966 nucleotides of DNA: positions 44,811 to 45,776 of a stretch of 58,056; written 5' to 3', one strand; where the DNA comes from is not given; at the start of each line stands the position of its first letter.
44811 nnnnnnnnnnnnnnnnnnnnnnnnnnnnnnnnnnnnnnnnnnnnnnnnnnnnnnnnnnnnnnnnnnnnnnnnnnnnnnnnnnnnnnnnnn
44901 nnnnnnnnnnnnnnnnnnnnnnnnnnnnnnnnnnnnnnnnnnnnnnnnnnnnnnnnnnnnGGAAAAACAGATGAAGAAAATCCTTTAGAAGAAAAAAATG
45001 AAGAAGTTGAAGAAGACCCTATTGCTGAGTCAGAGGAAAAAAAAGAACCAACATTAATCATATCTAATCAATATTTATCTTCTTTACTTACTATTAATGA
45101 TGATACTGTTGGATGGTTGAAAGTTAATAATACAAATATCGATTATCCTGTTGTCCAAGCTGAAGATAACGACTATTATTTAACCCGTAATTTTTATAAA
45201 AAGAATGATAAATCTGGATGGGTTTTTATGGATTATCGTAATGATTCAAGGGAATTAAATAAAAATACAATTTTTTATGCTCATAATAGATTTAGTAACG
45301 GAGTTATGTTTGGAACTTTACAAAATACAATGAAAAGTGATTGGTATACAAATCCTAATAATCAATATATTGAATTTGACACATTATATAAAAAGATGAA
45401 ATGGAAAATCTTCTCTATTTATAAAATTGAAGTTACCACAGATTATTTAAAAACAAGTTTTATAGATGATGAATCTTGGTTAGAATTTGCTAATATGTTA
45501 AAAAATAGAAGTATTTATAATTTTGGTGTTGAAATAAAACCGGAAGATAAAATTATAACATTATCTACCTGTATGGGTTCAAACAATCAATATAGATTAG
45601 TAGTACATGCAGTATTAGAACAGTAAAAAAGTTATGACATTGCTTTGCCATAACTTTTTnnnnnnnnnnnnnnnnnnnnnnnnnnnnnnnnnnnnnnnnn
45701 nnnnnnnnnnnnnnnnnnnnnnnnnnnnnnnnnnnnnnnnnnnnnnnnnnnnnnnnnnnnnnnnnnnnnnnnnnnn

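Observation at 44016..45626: Sortase B with a ~330-aa extra N-terminal region, mostly a ~270-aa cytoplasmic domain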

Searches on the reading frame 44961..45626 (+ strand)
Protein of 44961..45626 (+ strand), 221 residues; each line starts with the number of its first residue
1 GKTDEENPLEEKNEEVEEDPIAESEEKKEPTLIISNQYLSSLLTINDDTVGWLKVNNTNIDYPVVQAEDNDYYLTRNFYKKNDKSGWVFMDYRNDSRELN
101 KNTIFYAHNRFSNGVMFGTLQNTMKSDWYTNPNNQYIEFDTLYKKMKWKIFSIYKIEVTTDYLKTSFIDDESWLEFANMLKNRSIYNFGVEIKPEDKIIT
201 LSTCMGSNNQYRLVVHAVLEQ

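Call 53: search_solved_structures(query=window:44961-45626:+, max_evalue=0.001, show_alignments=1)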
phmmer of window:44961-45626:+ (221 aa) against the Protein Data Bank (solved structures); distinct sequences matched with E-value up to 0.001: 15.
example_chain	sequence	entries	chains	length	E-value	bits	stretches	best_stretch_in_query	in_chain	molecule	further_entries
2oqw_A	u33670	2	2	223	3.9e-38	134.6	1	34-219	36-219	Sortase B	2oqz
1rz2_A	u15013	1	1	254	9.8e-38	133.3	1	35-219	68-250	conserved hypothetical protein BA4783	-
1ng5_A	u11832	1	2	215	7.3e-36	127.1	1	39-215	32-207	sortase B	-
1qx6_A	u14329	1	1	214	1.4e-35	126.2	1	39-215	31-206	NPQTN specific sortase B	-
1qwz_A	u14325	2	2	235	2e-35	125.7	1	39-215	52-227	NPQTN specific sortase B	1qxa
4lfd_A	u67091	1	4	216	2.3e-35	125.5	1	39-215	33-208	Sortase B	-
5gyj_A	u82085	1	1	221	1.7e-33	119.4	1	40-217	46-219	Putative peptidase C60B, sortase B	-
6kyc_A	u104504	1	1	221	3.4e-33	118.4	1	40-217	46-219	Putative peptidase C60B, sortase B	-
4ux7_A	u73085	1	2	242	4.1e-33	118.1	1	40-217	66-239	PUTATIVE PEPTIDASE C60B, SORTASE B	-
6kyd_A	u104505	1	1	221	1e-32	116.8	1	40-217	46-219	Putative peptidase C60B, sortase B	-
5jcv_A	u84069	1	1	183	2.2e-31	112.5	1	39-208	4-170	Lmo2181 protein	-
3psq_A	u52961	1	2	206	5e-24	88.4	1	40-216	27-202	Hypothetical exported protein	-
5b23_A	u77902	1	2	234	1.8e-23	86.7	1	20-215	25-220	Uncharacterized protein Sortase B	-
5yfk_A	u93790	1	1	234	5.1e-22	81.9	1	20-214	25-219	Uncharacterized protein Sortase B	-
4y4q_A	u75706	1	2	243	1e-20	77.6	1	38-214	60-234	Sortase, SrtB family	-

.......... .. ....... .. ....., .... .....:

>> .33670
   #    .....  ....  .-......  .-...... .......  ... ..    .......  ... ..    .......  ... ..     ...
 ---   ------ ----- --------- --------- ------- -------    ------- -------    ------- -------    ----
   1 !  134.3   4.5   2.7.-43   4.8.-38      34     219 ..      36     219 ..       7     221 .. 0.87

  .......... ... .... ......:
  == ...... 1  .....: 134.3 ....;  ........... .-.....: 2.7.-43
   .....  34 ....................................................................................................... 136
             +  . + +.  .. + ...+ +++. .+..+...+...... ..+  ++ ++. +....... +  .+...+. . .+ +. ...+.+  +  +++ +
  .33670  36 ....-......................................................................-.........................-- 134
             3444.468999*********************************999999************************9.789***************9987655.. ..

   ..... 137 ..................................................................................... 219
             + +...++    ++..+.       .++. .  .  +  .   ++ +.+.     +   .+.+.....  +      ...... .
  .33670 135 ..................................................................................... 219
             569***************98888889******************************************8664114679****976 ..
